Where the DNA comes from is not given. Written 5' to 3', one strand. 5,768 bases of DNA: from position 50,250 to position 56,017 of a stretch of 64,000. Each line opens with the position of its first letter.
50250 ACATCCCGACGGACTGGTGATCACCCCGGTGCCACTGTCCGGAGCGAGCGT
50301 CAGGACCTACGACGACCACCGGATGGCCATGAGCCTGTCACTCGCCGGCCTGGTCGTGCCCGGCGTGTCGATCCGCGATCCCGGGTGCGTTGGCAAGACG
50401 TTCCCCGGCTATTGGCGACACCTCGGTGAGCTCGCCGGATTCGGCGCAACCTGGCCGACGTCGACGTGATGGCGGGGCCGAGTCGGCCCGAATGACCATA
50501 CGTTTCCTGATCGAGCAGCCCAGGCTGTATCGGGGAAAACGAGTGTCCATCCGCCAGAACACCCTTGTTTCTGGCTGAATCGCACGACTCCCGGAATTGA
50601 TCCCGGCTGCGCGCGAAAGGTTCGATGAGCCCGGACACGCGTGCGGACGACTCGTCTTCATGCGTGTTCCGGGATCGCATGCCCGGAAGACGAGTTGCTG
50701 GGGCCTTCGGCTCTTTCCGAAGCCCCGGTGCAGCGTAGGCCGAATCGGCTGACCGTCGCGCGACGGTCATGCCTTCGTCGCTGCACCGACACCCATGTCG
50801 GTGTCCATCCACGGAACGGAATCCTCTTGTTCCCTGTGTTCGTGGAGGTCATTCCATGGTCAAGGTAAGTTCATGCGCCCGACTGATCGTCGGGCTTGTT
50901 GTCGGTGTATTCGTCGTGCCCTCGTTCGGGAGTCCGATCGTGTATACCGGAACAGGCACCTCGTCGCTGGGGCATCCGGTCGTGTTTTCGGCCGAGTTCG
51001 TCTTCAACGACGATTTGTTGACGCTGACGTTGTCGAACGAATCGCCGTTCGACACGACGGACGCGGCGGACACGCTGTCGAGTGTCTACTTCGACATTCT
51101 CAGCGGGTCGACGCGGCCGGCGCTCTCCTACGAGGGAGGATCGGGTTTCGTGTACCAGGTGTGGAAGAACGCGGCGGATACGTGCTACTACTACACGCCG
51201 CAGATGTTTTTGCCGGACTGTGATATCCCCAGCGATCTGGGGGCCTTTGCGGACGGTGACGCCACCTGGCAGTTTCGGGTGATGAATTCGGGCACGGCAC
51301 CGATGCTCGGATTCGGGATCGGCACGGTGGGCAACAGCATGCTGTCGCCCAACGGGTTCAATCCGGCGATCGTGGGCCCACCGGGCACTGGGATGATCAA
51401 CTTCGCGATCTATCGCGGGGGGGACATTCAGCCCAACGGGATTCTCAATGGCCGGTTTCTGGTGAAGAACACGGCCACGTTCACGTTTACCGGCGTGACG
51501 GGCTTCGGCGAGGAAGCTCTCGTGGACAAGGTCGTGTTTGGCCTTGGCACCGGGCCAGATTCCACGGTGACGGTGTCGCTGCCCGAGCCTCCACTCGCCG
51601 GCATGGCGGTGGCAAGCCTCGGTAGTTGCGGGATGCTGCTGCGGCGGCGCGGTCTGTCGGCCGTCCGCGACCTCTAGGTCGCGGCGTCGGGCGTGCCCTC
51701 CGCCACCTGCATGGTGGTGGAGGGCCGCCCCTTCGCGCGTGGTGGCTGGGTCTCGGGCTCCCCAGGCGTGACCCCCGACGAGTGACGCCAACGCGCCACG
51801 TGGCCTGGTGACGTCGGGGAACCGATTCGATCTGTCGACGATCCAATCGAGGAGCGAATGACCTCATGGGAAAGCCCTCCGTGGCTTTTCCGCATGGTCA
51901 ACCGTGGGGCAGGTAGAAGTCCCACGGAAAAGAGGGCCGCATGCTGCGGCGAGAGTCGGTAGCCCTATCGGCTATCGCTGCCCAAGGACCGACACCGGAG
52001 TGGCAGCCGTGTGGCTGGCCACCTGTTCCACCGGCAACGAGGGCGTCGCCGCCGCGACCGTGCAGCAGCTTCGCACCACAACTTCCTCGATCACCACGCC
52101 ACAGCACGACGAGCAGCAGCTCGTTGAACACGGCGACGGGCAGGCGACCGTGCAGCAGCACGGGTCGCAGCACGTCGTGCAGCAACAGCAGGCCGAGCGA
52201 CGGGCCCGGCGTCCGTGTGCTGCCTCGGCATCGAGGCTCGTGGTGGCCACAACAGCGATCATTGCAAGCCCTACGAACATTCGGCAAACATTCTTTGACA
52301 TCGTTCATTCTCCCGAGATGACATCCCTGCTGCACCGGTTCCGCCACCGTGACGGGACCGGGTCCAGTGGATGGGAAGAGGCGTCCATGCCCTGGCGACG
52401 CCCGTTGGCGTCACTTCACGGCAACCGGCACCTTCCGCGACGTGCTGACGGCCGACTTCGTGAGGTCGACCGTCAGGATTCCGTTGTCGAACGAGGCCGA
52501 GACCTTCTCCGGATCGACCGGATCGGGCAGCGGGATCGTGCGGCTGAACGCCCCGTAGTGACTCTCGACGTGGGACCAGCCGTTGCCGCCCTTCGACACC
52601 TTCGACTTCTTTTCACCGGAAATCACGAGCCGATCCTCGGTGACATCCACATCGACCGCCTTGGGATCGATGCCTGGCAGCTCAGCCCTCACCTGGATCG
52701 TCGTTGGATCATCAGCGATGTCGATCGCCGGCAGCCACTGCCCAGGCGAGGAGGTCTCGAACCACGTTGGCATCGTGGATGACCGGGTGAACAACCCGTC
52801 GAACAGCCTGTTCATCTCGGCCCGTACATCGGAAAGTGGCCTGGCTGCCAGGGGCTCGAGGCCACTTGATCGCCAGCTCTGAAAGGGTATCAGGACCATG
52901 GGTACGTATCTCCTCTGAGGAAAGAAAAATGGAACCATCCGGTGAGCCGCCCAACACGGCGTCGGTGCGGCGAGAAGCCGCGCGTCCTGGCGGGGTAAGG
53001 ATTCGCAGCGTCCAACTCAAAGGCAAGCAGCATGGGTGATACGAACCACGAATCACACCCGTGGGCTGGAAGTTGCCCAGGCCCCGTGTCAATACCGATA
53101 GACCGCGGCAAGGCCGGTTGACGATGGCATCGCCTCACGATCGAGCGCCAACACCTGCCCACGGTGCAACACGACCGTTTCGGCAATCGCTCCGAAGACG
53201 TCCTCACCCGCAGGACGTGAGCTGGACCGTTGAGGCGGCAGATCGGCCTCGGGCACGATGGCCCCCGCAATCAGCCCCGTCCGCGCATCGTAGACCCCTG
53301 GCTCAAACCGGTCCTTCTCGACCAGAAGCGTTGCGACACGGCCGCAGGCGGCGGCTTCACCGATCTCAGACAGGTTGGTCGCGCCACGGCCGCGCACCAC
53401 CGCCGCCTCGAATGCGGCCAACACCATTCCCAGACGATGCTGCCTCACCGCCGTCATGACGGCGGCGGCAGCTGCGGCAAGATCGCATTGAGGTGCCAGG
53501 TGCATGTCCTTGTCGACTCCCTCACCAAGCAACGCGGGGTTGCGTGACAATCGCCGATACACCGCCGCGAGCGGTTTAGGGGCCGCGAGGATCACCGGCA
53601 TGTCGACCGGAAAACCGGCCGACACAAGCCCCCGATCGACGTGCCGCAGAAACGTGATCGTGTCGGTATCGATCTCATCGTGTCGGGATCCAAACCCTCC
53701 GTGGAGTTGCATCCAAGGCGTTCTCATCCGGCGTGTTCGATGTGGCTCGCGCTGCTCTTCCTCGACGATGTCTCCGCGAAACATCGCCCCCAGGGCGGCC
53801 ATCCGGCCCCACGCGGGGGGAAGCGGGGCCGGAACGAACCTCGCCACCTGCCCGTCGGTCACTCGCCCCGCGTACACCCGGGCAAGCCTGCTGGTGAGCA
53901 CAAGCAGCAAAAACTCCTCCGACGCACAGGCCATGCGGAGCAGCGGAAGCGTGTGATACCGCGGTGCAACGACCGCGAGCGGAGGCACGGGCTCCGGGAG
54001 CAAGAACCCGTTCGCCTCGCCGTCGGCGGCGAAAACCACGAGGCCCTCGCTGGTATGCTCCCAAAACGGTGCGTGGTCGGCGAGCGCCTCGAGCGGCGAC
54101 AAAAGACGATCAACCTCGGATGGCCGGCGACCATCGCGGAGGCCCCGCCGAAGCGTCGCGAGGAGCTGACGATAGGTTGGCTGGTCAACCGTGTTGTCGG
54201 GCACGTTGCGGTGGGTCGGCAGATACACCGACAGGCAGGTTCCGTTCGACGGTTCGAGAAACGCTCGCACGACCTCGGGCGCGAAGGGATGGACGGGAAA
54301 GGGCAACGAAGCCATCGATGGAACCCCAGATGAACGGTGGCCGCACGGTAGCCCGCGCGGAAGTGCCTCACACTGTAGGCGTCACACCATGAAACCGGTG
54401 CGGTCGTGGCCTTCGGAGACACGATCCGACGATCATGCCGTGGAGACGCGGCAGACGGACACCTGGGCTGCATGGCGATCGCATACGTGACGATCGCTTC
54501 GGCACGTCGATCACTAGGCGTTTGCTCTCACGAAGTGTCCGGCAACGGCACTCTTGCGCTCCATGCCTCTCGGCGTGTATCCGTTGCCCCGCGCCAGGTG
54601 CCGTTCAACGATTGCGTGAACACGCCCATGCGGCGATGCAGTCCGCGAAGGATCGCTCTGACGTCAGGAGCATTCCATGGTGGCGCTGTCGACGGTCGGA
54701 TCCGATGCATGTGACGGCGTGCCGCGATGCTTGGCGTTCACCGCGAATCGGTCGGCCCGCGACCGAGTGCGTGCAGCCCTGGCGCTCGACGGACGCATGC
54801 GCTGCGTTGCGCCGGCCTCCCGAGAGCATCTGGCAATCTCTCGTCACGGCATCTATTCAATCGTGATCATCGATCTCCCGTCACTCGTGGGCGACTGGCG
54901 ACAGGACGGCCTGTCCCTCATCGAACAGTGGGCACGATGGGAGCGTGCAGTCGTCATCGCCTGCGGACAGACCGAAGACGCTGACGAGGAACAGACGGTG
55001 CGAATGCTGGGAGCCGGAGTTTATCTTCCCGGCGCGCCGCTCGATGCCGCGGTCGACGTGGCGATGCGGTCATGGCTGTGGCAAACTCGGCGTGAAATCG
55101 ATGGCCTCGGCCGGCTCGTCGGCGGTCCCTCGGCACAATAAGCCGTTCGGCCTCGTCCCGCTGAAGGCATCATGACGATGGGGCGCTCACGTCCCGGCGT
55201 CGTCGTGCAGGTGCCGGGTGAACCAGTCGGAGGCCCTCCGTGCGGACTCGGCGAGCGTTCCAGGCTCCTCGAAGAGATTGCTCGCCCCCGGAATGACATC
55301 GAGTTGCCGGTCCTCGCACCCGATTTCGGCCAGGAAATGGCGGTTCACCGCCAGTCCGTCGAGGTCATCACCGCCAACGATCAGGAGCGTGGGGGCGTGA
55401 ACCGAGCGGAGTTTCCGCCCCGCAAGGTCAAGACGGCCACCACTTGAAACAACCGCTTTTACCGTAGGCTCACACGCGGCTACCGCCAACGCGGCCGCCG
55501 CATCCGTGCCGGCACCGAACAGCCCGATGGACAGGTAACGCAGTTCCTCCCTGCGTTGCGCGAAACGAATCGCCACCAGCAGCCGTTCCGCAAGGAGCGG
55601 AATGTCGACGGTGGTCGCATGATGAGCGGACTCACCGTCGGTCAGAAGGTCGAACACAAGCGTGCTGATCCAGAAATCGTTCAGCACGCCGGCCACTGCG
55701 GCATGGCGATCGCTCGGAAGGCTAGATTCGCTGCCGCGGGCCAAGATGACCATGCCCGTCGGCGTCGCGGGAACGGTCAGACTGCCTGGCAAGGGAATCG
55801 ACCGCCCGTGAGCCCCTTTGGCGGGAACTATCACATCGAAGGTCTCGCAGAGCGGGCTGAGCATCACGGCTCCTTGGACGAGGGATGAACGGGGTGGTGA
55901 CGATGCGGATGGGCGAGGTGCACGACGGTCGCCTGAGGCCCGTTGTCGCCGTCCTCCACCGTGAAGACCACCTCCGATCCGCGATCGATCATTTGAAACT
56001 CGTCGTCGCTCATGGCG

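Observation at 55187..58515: CsrA embedded among three DUF2294 paralogues and co-operonic with an HPF-cold-shock fusion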

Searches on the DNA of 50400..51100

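Call 61: search_with_rna_model(model_id=R1, source=window, start=50400, end=51100, max_evalue=1, show_alignments=2)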
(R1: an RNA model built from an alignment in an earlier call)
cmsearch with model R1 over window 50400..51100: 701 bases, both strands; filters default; matches with E-value up to 1: 1.
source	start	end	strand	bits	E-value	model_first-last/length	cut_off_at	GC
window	50683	50780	+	35.9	3.3e-10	1-108/108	no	0.67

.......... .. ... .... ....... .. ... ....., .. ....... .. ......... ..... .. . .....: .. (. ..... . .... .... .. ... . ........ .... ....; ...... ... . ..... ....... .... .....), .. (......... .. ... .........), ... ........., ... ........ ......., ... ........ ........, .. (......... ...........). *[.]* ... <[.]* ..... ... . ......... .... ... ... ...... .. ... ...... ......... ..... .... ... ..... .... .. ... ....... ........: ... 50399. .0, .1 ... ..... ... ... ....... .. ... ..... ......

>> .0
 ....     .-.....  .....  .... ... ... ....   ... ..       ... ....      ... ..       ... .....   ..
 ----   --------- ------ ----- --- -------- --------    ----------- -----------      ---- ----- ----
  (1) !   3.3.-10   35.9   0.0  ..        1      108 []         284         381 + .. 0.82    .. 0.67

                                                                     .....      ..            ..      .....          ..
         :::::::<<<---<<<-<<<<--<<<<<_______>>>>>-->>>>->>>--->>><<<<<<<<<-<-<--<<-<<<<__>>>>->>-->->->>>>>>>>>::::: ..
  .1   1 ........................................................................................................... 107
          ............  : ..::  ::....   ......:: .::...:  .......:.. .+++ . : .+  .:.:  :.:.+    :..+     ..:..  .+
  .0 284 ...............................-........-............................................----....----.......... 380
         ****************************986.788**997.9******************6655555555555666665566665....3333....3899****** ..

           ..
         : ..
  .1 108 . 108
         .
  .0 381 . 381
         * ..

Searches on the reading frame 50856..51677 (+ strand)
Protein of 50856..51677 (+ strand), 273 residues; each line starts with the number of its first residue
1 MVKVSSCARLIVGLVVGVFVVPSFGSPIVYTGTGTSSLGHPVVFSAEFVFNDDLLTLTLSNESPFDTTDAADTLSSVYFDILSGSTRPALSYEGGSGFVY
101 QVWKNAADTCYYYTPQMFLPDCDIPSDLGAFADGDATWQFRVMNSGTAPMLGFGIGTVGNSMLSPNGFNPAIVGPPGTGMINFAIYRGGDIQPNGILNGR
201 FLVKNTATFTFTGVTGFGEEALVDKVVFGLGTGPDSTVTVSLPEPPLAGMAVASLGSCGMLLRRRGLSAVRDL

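Call 71: search_protein_families(library=ncbifam, proteins=[window:50856-51677:+], max_evalue=0.01)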
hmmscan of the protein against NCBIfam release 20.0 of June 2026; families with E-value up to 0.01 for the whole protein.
window:50856-51677:+ (273 aa): 1 family
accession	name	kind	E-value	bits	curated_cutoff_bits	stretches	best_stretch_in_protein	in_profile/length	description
NF045504.1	Xrt_dep_XDD4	subfamily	1.3e-43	149.3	40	1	19-235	4-201/202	XDD4 family exosortase-dependent surface protein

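Call 89: search_protein_families(library=pfam, proteins=[window:50856-51677:+], max_evalue=1)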
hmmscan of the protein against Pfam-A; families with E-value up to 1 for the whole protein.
window:50856-51677:+ (273 aa): 1 family
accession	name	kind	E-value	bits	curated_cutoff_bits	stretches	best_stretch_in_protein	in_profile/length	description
PF07589.16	PEP-CTERM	-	0.98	10.1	20.7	1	243-265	3-24/24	PEP-CTERM motif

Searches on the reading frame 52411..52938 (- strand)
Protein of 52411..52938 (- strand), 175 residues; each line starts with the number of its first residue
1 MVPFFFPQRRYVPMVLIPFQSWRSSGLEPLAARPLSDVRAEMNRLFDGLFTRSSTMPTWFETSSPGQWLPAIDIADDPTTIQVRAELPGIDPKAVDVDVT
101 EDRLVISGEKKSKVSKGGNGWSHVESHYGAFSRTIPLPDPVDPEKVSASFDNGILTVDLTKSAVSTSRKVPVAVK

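Call 3: search_protein_families(library=pfam, proteins=[window:52411-52938:-], max_evalue=0.01)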
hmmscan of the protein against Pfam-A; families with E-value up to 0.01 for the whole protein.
window:52411-52938:- (175 aa): 4 families
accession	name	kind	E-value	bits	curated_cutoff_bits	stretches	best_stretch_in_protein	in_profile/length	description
PF00011.27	HSP20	-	3.4e-20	72.5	20.8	1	73-172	1-101/102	Hsp20/alpha crystallin family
PF17886.7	ArsA_HSP20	-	1.5e-07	31.3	22.5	1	80-158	3-62/63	HSP20-like domain found in ArsA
PF04969.22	CS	-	0.00099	20.5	21.3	1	78-161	9-78/78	CS domain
PF18201.7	PIH1_CS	-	0.0064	17.4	23.3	0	78-152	31-88/100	PIH1 CS-like domain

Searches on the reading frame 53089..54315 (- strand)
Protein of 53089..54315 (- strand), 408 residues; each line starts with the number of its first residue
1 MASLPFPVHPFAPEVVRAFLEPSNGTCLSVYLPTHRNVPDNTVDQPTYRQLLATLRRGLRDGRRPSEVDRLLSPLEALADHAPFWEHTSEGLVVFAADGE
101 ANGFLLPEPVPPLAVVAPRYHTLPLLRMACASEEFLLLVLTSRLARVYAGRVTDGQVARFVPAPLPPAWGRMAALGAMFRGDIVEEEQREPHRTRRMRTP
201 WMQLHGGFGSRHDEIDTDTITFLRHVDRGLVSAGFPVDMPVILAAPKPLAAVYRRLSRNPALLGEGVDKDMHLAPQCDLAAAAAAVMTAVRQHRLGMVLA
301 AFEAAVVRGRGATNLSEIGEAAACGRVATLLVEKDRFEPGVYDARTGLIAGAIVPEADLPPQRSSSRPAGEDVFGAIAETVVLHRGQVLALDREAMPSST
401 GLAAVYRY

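Call 3: search_protein_families(library=pfam, proteins=[window:53089-54315:-], max_evalue=0.01)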
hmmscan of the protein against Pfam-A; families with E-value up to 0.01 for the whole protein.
window:53089-54315:- (408 aa): 5 families
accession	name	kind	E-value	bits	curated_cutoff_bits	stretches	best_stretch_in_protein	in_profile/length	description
PF18845.6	baeRF_family3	-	1.1e-18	68.6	31.5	1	186-326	25-168/168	Bacterial archaeo-eukaryotic release factor family 3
PF18851.6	baeRF_family8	-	1.8e-09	38.1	27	1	207-295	53-141/141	Bacterial archaeo-eukaryotic release factor family 8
PF18855.6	baeRF_family11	-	4.5e-08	34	27.2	1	219-288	65-134/139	Bacterial archaeo-eukaryotic release factor family 11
PF18849.6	baeRF_family7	-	2.1e-05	25.1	27.2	1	198-288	53-143/144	Bacterial archaeo-eukaryotic release factor family 7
PF18848.6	baeRF_family6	-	0.00017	22.4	27.5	1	201-288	61-148/149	Bacterial archaeo-eukaryotic release factor family 6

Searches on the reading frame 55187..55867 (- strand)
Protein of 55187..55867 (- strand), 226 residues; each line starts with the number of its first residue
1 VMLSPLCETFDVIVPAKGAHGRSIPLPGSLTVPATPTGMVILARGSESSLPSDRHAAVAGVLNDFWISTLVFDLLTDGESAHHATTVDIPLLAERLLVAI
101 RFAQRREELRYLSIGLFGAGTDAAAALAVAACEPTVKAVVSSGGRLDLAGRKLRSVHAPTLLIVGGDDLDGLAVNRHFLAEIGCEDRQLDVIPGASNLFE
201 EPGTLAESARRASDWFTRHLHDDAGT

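Call 3: search_protein_families(library=pfam, proteins=[window:55187-55867:-], max_evalue=0.01)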
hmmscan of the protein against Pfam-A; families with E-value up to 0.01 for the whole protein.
window:55187-55867:- (226 aa): 0 families

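Call 16: search_protein_families(library=ncbifam, proteins=[window:55187-55867:-], max_evalue=0.1)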
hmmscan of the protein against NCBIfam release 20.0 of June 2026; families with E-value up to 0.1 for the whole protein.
window:55187-55867:- (226 aa): 1 family
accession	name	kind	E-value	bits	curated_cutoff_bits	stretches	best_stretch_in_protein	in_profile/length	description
NF047920.1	lactonase_UilS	equivalog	2.1e-05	24.4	400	1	68-141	54-127/285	UilS family quorum-quenching N-acyl-homoserine lactonase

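Call 89: search_protein_families(library=pfam, proteins=[window:55187-55864:-], max_evalue=1)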
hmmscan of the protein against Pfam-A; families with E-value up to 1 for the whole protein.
window:55187-55864:- (225 aa): 0 families

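Call 90: search_solved_structures(query=window:55187-55864:-, max_evalue=1)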
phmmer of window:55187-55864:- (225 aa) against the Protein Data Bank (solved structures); distinct sequences matched with E-value up to 1: 4.
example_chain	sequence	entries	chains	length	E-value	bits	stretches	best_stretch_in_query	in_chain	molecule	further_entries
2o2g_A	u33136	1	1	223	3e-39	138.3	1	22-219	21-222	Dienelactone hydrolase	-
2jbw_A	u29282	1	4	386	0.0092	19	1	22-147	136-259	2,6-DIHYDROXY-PSEUDO-OXYNICOTINE HYDROLASE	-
3un9_A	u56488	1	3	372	0.087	15.8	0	77-138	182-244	NLR family member X1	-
5cml_A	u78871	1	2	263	0.16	15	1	58-180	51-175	OsmC family protein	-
